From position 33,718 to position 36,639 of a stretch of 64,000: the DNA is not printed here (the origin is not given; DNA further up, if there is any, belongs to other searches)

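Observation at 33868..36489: GT-C membrane glycosyltransferase domain fused to a GH8 glycoside hydrolase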

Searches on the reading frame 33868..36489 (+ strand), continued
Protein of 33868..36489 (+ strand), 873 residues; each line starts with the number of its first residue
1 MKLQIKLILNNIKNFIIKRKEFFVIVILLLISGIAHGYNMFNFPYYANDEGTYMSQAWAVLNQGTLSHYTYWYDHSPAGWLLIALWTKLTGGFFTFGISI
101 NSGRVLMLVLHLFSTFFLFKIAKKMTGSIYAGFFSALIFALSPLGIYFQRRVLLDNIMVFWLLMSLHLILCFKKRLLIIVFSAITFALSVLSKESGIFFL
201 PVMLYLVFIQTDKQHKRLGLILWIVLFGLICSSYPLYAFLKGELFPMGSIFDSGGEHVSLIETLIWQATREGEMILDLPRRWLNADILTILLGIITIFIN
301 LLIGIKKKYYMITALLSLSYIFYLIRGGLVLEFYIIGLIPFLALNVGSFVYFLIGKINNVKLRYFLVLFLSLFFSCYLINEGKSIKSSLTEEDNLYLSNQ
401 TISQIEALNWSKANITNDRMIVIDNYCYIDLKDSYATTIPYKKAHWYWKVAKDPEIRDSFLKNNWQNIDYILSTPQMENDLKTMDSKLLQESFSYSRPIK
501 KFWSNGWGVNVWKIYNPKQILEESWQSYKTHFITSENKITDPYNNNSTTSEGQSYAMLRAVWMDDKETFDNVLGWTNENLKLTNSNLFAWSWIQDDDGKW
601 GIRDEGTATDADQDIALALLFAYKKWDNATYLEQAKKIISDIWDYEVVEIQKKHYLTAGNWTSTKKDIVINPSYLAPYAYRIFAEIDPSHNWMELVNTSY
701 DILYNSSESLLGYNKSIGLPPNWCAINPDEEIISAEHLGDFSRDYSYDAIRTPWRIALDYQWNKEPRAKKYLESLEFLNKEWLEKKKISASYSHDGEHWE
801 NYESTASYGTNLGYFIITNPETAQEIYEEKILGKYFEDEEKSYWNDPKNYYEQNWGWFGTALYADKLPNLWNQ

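Call 57: find_encoding_contigs(protein=P0098, flank=7000, max_places=1)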
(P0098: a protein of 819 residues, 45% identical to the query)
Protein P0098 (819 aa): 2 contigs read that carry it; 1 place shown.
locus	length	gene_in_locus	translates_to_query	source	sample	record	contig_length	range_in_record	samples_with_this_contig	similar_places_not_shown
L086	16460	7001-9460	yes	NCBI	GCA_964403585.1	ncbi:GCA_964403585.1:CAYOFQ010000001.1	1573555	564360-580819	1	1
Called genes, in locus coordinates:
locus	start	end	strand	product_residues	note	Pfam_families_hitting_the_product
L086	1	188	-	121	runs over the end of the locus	PF00072:Response_reg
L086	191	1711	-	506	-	PF00989:PAS (weak), PF13426:PAS_9, PF00989:PAS, PF08448:PAS_4, PF13426:PAS_9, PF08447:PAS_3, PF00512:HisKA, PF02518:HATPase_c, +1 more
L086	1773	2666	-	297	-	PF01145:Band_7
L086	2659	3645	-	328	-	PF01145:Band_7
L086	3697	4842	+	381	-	PF14240:YHYH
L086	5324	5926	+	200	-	-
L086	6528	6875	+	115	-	PF00664:ABC_membrane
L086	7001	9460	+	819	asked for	PF02366:PMT (weak), PF13231:PMT_2, PF01270:Glyco_hydro_8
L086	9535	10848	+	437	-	PF13506:Glyco_transf_21 (weak), PF00535:Glycos_transf_2, PF10111:Glyco_tranf_2_2 (faint), PF13641:Glyco_tranf_2_3, PF03142:Chitin_synth_2, PF01644:Chitin_synth_1, PF13632:Glyco_trans_2_3 (weak)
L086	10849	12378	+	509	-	PF01522:Polysacc_deac_1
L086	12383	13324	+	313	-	-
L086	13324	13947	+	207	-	-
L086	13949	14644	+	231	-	PF12146:Hydrolase_4 (weak), PF12697:Abhydrolase_6 (weak), PF00326:Peptidase_S9 (weak)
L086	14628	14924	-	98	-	-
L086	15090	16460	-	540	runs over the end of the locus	-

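Call 58: find_encoding_contigs(protein=P0022, flank=7000, max_places=1)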
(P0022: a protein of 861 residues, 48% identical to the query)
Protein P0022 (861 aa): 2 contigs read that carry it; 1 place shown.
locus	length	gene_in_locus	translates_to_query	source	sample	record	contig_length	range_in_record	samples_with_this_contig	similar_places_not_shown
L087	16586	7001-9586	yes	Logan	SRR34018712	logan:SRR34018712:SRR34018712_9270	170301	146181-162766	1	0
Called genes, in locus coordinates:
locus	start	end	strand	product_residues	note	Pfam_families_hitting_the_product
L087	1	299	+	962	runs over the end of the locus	PF00133:tRNA-synt_1, PF09334:tRNA-synt_1g (weak), PF08264:Anticodon_1, PF19302:DUF5915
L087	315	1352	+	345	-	PF01098:FTSW_RODA_SPOVE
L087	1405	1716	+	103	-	PF00829:Ribosomal_L21p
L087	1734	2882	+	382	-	PF01555:N6_N4_Mtase (weak), PF01170:UPF0020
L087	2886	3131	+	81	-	PF01016:Ribosomal_L27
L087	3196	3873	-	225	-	PF05050:Methyltransf_21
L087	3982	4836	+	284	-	PF02195:ParB_N, PF17762:HTH_ParB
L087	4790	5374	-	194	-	PF10502:Peptidase_S26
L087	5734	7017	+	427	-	PF13506:Glyco_transf_21, PF00535:Glycos_transf_2, PF10111:Glyco_tranf_2_2 (weak), PF13641:Glyco_tranf_2_3, PF13632:Glyco_trans_2_3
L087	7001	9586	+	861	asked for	PF02366:PMT (weak), PF13231:PMT_2, PF01270:Glyco_hydro_8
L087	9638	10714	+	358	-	PF01300:Sua5_yciO_yrdC, PF02367:TsaE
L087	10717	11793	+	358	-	PF00814:TsaD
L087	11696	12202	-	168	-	-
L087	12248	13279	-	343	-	PF01207:Dus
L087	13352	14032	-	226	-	PF00188:CAP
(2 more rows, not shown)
